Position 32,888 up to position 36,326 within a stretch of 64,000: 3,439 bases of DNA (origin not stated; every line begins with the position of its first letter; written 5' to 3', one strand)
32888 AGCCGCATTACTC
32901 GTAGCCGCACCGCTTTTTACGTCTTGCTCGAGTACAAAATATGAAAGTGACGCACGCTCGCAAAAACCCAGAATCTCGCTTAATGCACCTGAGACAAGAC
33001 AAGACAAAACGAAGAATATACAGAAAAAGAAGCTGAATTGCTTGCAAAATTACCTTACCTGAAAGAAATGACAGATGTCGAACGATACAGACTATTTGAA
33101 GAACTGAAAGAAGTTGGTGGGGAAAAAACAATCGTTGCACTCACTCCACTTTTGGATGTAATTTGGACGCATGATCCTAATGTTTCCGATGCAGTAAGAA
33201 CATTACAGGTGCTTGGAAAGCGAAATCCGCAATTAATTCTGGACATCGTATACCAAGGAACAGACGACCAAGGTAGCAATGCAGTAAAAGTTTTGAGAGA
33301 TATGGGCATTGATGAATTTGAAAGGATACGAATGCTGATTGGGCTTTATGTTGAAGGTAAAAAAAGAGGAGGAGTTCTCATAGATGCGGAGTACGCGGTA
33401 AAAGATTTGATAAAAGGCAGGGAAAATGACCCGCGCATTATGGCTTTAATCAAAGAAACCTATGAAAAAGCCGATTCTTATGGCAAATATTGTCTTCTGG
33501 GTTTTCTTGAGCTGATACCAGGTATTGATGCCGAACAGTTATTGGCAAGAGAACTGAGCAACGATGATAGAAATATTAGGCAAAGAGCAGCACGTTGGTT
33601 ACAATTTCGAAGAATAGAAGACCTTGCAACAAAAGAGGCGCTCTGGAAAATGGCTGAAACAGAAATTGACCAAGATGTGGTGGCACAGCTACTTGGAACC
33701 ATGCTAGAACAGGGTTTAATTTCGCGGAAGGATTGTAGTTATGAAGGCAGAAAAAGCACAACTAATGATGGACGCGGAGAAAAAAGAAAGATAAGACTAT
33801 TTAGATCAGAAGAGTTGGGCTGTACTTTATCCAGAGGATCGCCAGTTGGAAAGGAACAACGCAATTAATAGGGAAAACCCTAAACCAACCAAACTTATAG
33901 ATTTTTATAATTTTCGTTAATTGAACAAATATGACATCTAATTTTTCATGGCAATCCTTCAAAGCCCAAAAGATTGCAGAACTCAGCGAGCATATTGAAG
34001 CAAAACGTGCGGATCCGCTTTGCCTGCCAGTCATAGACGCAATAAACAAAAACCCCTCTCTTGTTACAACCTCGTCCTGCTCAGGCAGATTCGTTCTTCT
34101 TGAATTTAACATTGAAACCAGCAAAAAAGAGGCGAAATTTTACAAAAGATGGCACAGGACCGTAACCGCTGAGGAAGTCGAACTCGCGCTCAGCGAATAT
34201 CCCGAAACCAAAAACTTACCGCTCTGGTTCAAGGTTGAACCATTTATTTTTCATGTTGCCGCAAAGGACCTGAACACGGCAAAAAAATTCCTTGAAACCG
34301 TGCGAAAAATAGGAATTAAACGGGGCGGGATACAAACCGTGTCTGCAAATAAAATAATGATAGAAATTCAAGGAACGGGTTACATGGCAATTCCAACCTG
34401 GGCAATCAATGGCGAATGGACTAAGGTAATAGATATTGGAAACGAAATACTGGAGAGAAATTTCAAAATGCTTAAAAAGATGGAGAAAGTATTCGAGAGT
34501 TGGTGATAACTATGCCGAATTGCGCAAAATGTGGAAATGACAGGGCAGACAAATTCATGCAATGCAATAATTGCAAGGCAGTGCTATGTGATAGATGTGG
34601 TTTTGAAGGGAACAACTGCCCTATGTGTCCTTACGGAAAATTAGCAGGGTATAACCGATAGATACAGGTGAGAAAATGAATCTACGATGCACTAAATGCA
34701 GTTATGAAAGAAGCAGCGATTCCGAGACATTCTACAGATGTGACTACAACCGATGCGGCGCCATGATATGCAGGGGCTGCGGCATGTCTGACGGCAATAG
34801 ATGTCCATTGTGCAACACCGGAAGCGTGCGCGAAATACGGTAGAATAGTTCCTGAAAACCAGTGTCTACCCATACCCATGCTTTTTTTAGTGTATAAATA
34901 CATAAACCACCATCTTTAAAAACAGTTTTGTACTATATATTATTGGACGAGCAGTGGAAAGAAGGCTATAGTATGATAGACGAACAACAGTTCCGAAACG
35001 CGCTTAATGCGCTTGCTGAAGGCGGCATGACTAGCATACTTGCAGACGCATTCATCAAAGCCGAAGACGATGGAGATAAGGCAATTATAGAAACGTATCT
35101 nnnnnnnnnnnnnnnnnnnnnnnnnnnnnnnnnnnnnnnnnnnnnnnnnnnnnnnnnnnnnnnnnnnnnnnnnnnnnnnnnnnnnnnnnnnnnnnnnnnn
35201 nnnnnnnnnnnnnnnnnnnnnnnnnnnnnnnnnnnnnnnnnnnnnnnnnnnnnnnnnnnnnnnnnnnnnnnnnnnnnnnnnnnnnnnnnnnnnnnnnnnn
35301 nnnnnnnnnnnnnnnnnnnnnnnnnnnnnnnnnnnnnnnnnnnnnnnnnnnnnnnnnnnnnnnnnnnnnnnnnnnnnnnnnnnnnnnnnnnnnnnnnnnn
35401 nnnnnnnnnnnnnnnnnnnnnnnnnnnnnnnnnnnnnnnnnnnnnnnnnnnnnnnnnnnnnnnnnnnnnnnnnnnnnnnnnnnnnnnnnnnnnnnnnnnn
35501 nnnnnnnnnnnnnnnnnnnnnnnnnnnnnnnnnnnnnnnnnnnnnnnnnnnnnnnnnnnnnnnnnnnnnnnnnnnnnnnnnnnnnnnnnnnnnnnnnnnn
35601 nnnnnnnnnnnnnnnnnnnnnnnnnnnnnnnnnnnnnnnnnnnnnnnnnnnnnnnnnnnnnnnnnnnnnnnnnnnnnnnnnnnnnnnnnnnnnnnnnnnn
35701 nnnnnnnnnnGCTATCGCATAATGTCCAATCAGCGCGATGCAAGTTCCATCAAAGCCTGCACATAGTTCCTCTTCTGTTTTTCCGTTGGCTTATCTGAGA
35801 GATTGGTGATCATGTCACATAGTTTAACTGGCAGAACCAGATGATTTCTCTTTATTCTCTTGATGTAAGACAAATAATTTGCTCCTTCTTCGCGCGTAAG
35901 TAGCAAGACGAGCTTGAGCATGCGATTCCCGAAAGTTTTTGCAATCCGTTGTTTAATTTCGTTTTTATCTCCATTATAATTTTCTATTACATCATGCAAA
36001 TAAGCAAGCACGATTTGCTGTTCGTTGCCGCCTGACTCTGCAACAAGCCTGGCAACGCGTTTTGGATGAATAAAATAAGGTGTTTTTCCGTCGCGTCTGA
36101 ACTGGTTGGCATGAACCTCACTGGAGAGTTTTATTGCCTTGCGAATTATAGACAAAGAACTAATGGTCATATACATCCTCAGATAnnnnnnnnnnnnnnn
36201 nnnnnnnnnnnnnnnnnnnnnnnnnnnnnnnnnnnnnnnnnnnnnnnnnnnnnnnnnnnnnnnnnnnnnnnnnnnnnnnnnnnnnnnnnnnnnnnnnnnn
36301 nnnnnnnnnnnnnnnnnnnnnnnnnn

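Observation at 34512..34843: Tandem pair of unannotated mini C8 RING-like zinc-finger proteins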

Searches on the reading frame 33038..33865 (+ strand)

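Call 3: search_protein_families(library=pfam, proteins=[window:33038-33865:+], max_evalue=1)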
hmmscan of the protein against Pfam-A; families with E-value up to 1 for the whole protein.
window:33038-33865:+ (276 aa): 2 families
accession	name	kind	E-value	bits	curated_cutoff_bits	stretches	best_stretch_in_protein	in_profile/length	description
PF13646.12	HEAT_2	-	0.0024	18.5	27.7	1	164-216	31-81/88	HEAT repeats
PF12802.13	MarR_2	-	0.048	14.3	27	1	207-238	29-60/61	MarR family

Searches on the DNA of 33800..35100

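Call 95: search_rna_families(source=window, start=33800, end=35100, threshold=evalue, max_evalue=1)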
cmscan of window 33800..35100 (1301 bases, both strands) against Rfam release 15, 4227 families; matches with E-value up to 1: 0.
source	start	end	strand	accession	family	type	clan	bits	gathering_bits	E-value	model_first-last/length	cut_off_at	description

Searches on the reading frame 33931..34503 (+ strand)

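Call 3: search_protein_families(library=pfam, proteins=[window:33931-34503:+], max_evalue=1)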
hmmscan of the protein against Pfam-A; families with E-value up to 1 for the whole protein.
window:33931-34503:+ (191 aa): 3 families
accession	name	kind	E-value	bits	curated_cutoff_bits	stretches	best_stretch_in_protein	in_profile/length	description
PF02676.19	TYW3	-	5.6e-32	111.2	27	1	11-189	3-210/211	Methyltransferase TYW3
PF20323.3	DUF6618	-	0.16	12.7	27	1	117-169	10-59/92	Family of unknown function (DUF6618)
PF24980.1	LSU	-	0.47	10.9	30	1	59-86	15-40/53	Response to Low Sulfur (LSU) family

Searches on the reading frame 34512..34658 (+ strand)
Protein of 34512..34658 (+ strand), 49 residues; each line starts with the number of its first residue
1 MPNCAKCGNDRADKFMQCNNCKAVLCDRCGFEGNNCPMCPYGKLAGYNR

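Call 3: search_protein_families(library=pfam, proteins=[window:34512-34658:+], max_evalue=1)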
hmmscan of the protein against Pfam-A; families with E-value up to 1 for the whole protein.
window:34512-34658:+ (49 aa): 6 families
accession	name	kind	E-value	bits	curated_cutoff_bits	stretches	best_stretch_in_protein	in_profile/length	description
PF01753.24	zf-MYND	-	0.0073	16.8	22.7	1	4-24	1-20/39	MYND finger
PF05715.19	zf-piccolo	-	0.024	15.4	30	1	8-33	14-39/60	Piccolo Zn-finger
PF14634.12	zf-RING_5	-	0.096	13.1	27.9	1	3-39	1-41/43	zinc-RING finger domain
PF06221.18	zf-C2HC5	-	0.1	13.1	25.8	1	16-40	18-41/54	Putative zinc finger motif, C2HC5-type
PF12773.13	DZR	-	0.24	12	27.3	0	4-39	1-30/45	Double zinc ribbon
PF00643.29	zf-B_box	-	0.61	10.7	24.1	1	2-32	4-31/42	B-box zinc finger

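Call 14: find_homologous_proteins(query=window:34512-34658:+, max_evalue=1)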
Query window:34512-34658:+ (49 aa): 1 proteins with E <= 1 among 1 candidates.
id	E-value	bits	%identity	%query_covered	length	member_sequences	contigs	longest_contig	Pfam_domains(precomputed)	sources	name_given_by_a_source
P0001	2.0e-27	111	100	100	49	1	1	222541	-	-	-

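Call 23: find_related_loci(query=A1, collection=genome_contigs, flank=4000)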
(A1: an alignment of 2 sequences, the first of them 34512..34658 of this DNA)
Query A1 (49 aa) in genome_contigs; peptide patterns used: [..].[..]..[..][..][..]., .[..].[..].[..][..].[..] (x = any residue, [..] = any of these).
53 stretches matched a pattern, but none encodes a relative of the query by tblastn (E <= 1e-3).

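Call 24: find_related_loci(query=A1, collection=metagenome_contigs, flank=4000)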
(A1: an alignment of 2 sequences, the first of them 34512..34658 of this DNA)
Query A1 (49 aa) in metagenome_contigs; peptide patterns used: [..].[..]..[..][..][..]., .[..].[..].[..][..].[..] (x = any residue, [..] = any of these).
80 stretches matched a pattern; 1 encode a relative of the query (tblastn E <= 1e-3); 1 distinct loci.
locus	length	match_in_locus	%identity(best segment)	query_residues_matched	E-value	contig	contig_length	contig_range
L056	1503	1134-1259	95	4-45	9e-26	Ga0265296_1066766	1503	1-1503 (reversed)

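Call 25: search_protein_representatives(alignment_id=A1)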
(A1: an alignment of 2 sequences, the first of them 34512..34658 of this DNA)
Query: 2 sequences, 56 profile positions. Proteins with E-value up to 0.001 (for the whole library): 60; up to 1e-10: 11; up to 1e-30: 0. The best 60 are listed.
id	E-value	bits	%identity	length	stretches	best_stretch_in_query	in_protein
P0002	1.7e-22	95.2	-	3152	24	1-51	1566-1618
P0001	5.9e-22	93.4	-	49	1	1-56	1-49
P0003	8.5e-19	83.3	-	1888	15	29-52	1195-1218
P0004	3.8e-17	78.0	-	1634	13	29-51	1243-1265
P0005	1.1e-16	76.5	-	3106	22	29-48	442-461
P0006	1.9e-15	72.6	-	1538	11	29-52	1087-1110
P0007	7.8e-14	67.4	-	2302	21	29-51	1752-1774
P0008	4.2e-13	65.1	-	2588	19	29-52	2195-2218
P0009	1.1e-11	60.5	-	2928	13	28-51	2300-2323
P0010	2.2e-11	59.6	-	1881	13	28-52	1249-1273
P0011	6.5e-11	58.0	-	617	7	27-50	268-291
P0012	3.1e-10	55.9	-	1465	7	27-52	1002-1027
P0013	3.1e-09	52.7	-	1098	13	28-49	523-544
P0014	4.1e-08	49.1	-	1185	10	28-52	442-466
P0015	1.0e-07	47.8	-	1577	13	29-48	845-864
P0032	1.7e-05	40.7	-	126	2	3-50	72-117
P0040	4.4e-05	39.4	-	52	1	2-52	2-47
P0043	5.6e-05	39.1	-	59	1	3-48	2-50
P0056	7.1e-04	35.5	-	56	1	3-54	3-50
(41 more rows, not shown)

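Call 35: find_encoding_contigs(protein=P0056, flank=5000)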
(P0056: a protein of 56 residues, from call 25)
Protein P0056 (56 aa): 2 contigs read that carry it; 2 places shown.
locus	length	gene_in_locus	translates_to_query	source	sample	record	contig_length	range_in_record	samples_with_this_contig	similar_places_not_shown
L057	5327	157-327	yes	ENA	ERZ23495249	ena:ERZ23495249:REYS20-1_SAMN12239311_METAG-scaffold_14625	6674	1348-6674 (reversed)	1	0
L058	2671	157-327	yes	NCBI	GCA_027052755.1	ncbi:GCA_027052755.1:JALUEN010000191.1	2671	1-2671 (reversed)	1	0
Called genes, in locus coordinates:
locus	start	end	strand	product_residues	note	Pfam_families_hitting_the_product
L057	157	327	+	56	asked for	-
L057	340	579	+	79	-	-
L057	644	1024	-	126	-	-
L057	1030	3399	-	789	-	PF20437:LonC_helical, PF13654:AAA_32, PF20436:LonB_AAA-LID, PF05362:Lon_C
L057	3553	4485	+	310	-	PF17827:PrmC_N, PF05175:MTS, PF06325:PrmA (weak), PF13847:Methyltransf_31, PF08241:Methyltransf_11 (weak), PF13649:Methyltransf_25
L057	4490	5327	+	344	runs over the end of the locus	PF08240:ADH_N, PF16912:Glu_dehyd_C (weak), PF00107:ADH_zinc_N, PF13602:ADH_zinc_N_2 (weak)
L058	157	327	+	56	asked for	-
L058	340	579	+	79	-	-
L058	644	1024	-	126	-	-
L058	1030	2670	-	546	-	?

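Call 36: find_encoding_contigs(protein=P0040, flank=5000)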
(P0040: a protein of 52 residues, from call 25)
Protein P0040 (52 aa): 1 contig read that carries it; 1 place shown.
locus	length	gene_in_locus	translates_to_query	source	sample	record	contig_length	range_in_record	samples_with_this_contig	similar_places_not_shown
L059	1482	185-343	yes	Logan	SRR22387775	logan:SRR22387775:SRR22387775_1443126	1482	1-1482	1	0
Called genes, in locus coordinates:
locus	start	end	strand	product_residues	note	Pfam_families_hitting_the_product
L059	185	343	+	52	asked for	-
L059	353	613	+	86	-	-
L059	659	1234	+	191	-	PF12895:ANAPC3 (faint), PF01239:PPTA (faint), PF13431:TPR_17 (faint), PF14559:TPR_19 (faint), PF13371:TPR_9 (faint), PF00515:TPR_1 (weak), PF07719:TPR_2 (weak), PF13414:TPR_11 (weak), +3 more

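Call 37: find_encoding_contigs(protein=P0043, flank=5000)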
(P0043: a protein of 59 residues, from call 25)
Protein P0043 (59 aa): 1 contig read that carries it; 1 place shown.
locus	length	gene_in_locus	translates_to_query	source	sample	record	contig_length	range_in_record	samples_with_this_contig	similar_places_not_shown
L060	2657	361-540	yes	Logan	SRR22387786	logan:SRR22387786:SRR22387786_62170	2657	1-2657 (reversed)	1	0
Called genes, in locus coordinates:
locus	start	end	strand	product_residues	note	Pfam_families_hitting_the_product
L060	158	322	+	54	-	-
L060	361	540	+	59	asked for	-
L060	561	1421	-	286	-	-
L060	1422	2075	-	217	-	PF04011:LemA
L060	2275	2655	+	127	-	?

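Call 48: predict_structure(alignment_id=A5)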
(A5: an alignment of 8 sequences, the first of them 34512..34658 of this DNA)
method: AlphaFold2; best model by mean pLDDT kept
length: 49 residues; sequences in the alignment: 8
mean_pLDDT: 87.1   pTM: 0.63
mean pLDDT of the five models: 87.1, 86.9, 86.1, 82.7, 67.4
residues with pLDDT >= 90: 19; 70-90: 26; 50-70: 4; < 50: 0
segments of 3 or more residues with pLDDT < 50: none
pLDDT, mean of each block of 10 residues (from residue 1): 83 90 91 88 84
secondary structure, 60 per line:
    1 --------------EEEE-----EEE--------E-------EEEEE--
elements in order: E15-18 E24-26 E43-47

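Call 55: fold_search(model_id=the predicted structure, library=pdb)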
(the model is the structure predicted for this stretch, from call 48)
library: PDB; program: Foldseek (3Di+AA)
matches with E <= 10: 218; with E <= 0.001: 0
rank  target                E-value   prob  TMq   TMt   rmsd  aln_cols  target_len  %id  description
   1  1joc_A                2.5e-01  0.57  0.48  0.23   6.2        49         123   18  EEA1 homodimer of C-terminal FYVE domain bound to inositol 1,3-diphosphate (released 2001-12-28)
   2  1zbd_B                3.0e-01  0.60  0.52  0.24   6.8        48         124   25  STRUCTURAL BASIS OF RAB EFFECTOR SPECIFICITY: CRYSTAL STRUCTURE OF THE SMALL G PROTEIN RAB3A COMPLEXED WITH THE EFFECT (released 1999-04-02)
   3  2yw8                  4.8e-01  0.54  0.52  0.44   5.7        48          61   19  Crystal structure of human RUN and FYVE domain-containing protein (released 2008-04-22)
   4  2yqm_MODEL_1_A        6.3e-01  0.41  0.51  0.32   5.6        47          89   19  Solution structure of the FYVE domain in zinc finger FYVE domain-containing protein 12 (released 2007-10-02)
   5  9lgr_E                7.2e-01  0.69  0.63  0.56   4.5        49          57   16  Y-degron fused ZZ-domain of the Arabidopsis thaliana E3 ubiquitin-protein ligase BIG (released 2026-01-14)
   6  9lgr_A                9.3e-01  0.63  0.63  0.54   4.4        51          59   16  Y-degron fused ZZ-domain of the Arabidopsis thaliana E3 ubiquitin-protein ligase BIG (released 2026-01-14)
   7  2fc7_MODEL_1_A        1.5e+00  0.51  0.62  0.40   4.0        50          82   18  Solution structure of the ZZ domain of ZZZ3 protein (released 2006-06-12)
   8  8q67_A                1.6e+00  0.33  0.51  0.06   3.5        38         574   21  Crystal structure of a homohexameric MCM from M. acidophilum (released 2025-03-12)
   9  1hyi_MODEL_1_A        1.9e+00  0.23  0.53  0.42   6.0        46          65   20  SOLUTION STRUCTURE OF THE EEA1 FYVE DOMAIN COMPLEXED WITH INOSITOL 1,3-BISPHOSPHATE (released 2001-03-14)
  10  9lgs_A                2.1e+00  0.38  0.63  0.54   4.5        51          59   16  R-degron fused ZZ-domain of the Arabidopsis thaliana E3 ubiquitin-protein ligase BIG (released 2025-09-17)
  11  4zux_U                2.1e+00  0.35  0.46  0.06   1.6        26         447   19  SAGA DUB module Ubp8/Sgf11/Sus1/Sgf73 bound to ubiqitinated nucleosome (released 2016-02-24)
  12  3n9o_A                2.1e+00  0.25  0.58  0.08   5.5        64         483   19  ceKDM7A from C.elegans, complex with H3K4me3 peptide, H3K9me2 peptide and NOG (released 2010-06-30)
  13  8xgc_8                2.1e+00  0.21  0.45  0.03   3.3        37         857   22  Structure of yeast replisome associated with FACT and histone hexamer, Composite map (released 2024-02-14)
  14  3zyq                  2.1e+00  0.15  0.47  0.14   5.8        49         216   18  Crystal structure of the tandem VHS and FYVE domains of Hepatocyte growth factor-regulated tyrosine kinase substrate (HG (released 2011-09-07)
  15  6qaj_B                2.4e+00  0.18  0.53  0.09   4.6        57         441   18  Structure of the tripartite motif of KAP1/TRIM28 (released 2019-07-24)
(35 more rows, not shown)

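Call 58: find_encoding_contigs(protein=P0032, flank=5000)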
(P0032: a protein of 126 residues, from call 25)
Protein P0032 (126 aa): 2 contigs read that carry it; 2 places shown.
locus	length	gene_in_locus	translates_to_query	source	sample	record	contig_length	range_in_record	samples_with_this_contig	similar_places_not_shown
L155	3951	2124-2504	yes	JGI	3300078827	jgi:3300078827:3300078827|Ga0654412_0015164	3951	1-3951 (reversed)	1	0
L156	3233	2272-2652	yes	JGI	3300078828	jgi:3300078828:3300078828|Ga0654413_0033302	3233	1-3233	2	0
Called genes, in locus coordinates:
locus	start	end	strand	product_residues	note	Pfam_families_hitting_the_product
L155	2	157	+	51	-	?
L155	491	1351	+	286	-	-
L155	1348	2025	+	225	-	PF13532:2OG-FeII_Oxy_2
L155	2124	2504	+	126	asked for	PF14634:zf-RING_5 (faint)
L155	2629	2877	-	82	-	-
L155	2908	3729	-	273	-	PF01790:LGT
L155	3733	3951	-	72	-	?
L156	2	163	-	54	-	?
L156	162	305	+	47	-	-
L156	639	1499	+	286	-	-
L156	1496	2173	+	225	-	PF13532:2OG-FeII_Oxy_2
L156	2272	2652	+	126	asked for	PF14634:zf-RING_5 (faint)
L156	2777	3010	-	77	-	-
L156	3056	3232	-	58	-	?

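Call 59: find_related_loci(query=L057:1030-3396:-, collection=genome_contigs, flank=3500)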
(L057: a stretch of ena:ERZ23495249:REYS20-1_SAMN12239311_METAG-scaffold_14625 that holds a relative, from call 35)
Query L057:1030-3396:- (788 aa) in genome_contigs; peptide patterns used: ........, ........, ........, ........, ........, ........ (x = any residue, [..] = any of these).
144 stretches matched a pattern; 40 encode a relative of the query (tblastn E <= 1e-3); 40 distinct loci.
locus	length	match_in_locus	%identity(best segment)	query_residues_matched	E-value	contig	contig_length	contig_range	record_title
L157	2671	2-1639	100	243-788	0e+0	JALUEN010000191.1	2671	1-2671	MAG: bacterium isolate S143_metabat1_scaf2bin.054 S143_NODE_53019_length_2671_cov_1.500786, whole genome shotgun sequenc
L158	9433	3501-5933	46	1-786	0e+0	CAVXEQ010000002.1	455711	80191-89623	MAG: Candidatus Bathyarchaeota archaeon isolate MFD02416.bin.1.259 genome assembly, contig: contig_11337, whole genome s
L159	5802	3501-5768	46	3-743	0e+0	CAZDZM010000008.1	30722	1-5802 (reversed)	MAG TPA_asm: uncultured Candidatus Bathyarchaeia archaeon isolate binchicken_co124_290 genome assembly, contig: NODE_512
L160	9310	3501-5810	46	19-764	0e+0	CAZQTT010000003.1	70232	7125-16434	MAG TPA_asm: uncultured archaeon isolate SRP141376_co1_22 genome assembly, contig: NODE_1008_length_70232_cov_9.850663,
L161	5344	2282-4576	46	13-755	0e+0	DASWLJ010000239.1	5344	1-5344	MAG TPA_asm: Candidatus Bathyarchaeia archaeon isolate SMAG_U2945 k141_1188154, whole genome shotgun sequence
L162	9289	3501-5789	46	19-767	0e+0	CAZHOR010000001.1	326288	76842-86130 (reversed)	MAG TPA_asm: uncultured archaeon isolate SRP141376_co2_3 genome assembly, contig: NODE_22_length_326288_cov_9.061183, wh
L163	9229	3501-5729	47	19-749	0e+0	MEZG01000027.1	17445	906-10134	MAG: Candidatus Bathyarchaeota archaeon RBG_13_60_20 RBG_13_scaffold_1707, whole genome shotgun sequence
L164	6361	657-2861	46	19-741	0e+0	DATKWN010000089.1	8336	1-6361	MAG TPA_asm: Candidatus Krumholzibacteriaceae bacterium isolate SMAG_U14164 k141_3518510, whole genome shotgun sequence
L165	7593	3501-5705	46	19-741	0e+0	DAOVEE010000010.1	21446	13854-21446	MAG TPA_asm: Candidatus Bathyarchaeota archaeon isolate CSMAG_1075 CSMAG_1075_k141_2200428_length_21446_cov_26.6022, who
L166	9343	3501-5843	45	3-767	0e+0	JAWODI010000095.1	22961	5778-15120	MAG: Archaeoglobaceae archaeon isolate BLK5-2.bin.126 k191_2283187, whole genome shotgun sequence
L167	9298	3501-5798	46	15-755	0e+0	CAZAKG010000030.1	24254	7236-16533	MAG TPA_asm: uncultured Candidatus Bathyarchaeia archaeon isolate binchicken_co283_234 genome assembly, contig: NODE_128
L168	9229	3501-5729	46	19-749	0e+0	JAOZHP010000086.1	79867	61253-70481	MAG: Candidatus Bathyarchaeota archaeon isolate QDN_4 k147_633546, whole genome shotgun sequence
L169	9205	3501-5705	46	19-741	0e+0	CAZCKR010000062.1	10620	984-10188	MAG TPA_asm: uncultured Candidatus Bathyarchaeia archaeon isolate SRP068000_co4_479 genome assembly, contig: NODE_9534_l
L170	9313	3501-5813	46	18-764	0e+0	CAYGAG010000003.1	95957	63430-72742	MAG TPA_asm: uncultured Candidatus Bathyarchaeia archaeon isolate ERP108616_co2_98 genome assembly, contig: NODE_143_len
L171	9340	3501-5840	45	19-771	0e+0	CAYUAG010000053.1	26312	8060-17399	MAG TPA_asm: uncultured bacterium isolate SRP068000_co4_478 genome assembly, contig: NODE_1549_length_26312_cov_8.342233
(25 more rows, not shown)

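Call 73: find_related_loci(query=A1, collection=viral_contigs, flank=4000)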
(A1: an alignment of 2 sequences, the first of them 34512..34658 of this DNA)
Query A1 (49 aa) in viral_contigs; peptide patterns used: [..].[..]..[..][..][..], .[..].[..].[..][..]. (x = any residue, [..] = any of these).
69 stretches matched a pattern; 3 encode a relative of the query (tblastn E <= 1e-3); 3 distinct loci.
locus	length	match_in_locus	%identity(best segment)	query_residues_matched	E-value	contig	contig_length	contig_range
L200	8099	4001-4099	39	1-33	2e-5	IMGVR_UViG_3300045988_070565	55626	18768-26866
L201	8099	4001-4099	39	1-33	2e-5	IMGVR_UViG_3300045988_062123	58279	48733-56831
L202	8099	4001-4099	39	1-33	2e-5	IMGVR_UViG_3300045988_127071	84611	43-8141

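Call 83: search_protein_families(library=pfam, proteins=[P0032, L057:340-576:+, L059:353-610:+, L060:561-1418:-, L155:491-1348:+], max_evalue=0.1)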
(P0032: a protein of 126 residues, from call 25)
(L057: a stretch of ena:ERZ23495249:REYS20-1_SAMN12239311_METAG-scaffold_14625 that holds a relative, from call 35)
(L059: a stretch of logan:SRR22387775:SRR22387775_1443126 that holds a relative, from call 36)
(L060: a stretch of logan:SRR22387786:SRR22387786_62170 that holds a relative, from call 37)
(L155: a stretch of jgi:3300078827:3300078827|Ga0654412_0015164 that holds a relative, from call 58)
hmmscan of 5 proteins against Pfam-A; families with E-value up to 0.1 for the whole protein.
P0032 (126 aa): 6 families
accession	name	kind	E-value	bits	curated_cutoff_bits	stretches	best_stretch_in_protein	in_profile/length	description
PF14634.12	zf-RING_5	-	1e-05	25.9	27.9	2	73-114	1-42/43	zinc-RING finger domain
PF13920.12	zf-C3HC4_3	-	0.0018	18.5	27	1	73-115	4-44/49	Zinc finger, C3HC4 type (RING finger)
PF03107.22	C1_2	-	0.013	16.2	26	1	4-33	17-47/48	C1 domain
PF13248.11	Zn_ribbon_3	-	0.046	13.7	27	1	2-13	14-25/26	zinc-ribbon domain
PF13465.12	zf-H2C2_2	-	0.075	13.9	40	0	40-50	14-24/26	Zinc-finger double domain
PF13639.12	zf-RING_2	-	0.09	13.5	27.3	0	73-113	2-43/44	Ring finger domain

L057:340-576:+ (79 aa): 0 families

L059:353-610:+ (86 aa): 1 family
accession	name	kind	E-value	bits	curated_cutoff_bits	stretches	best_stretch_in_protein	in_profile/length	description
PF03334.19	PhaG_MnhG_YufB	-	0.029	15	23.4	1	24-83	15-66/80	Na+/H+ antiporter subunit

L060:561-1418:- (285 aa): 1 family
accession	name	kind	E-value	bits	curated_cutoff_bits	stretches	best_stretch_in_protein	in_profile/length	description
PF13248.11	Zn_ribbon_3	-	0.0018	18.1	27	0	215-230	2-16/26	zinc-ribbon domain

L155:491-1348:+ (286 aa): 2 families
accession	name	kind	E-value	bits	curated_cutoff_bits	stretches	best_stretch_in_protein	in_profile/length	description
PF11312.14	Methyltransf_34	-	7.3e-05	22.6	26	1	93-148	86-140/304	Putative SAM-dependent methyltransferase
PF25775.1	CC_STIL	-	0.089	13.2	22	0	39-48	3-12/29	STIL coiled coil region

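Call 97: find_related_loci(query=L060:1422-2072:-, collection=genome_contigs, flank=3000)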
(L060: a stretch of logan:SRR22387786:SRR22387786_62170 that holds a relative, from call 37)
Query L060:1422-2072:- (216 aa) in genome_contigs; peptide patterns used: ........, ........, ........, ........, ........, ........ (x = any residue, [..] = any of these).
70 stretches matched a pattern, but none encodes a relative of the query by tblastn (E <= 1e-3).

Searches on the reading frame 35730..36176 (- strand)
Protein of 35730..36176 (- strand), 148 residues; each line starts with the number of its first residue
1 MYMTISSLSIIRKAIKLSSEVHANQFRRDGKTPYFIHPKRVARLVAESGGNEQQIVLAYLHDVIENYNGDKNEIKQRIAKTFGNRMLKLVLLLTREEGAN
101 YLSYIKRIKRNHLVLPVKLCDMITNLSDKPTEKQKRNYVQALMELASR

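Call 3: search_protein_families(library=pfam, proteins=[window:35730-36176:-], max_evalue=1)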
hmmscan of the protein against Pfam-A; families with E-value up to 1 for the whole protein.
window:35730-36176:- (148 aa): 2 families
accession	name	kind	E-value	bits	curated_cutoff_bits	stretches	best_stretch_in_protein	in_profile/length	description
PF13328.12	HD_4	-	1.1e-10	42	27.2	1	14-96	1-77/156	HD domain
PF01966.28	HD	-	5.5e-05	23.9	22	1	34-117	1-90/116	HD domain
